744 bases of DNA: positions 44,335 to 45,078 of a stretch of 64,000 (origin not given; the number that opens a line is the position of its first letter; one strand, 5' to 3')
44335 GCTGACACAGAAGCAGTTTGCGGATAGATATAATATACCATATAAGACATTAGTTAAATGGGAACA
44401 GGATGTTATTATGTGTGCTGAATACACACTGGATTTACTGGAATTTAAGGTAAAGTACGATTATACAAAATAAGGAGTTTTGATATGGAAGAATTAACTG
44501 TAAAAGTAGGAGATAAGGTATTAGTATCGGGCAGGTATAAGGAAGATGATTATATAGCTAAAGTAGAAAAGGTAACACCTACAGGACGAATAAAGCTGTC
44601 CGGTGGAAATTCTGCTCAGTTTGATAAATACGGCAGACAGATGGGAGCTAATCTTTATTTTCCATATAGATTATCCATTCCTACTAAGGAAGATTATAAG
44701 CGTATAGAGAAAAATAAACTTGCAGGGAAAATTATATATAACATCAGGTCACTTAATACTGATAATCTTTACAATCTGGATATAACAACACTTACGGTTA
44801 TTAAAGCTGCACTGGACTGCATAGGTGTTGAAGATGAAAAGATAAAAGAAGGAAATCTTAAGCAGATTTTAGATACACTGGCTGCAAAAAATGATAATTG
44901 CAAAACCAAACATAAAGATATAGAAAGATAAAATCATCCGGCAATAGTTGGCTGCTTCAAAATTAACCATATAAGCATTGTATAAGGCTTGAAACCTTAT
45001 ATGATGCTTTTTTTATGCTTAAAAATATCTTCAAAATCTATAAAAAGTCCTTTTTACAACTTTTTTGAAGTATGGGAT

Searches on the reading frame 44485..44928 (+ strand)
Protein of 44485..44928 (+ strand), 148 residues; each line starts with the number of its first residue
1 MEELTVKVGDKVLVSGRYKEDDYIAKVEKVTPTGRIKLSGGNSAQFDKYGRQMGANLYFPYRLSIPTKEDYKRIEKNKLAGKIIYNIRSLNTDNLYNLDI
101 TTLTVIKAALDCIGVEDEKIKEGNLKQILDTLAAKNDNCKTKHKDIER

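Call 46: search_protein_families(library=pfam, proteins=[window:44485-44928:+], max_evalue=0.001)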
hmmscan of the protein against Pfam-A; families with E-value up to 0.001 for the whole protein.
window:44485-44928:+ (148 aa): 1 family
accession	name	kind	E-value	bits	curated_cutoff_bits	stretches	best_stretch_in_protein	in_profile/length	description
PF24203.1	Phage_ProQ_C_like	-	2.4e-05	25.4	27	1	1-111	1-107/112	Phage ProQ C-terminal-like domain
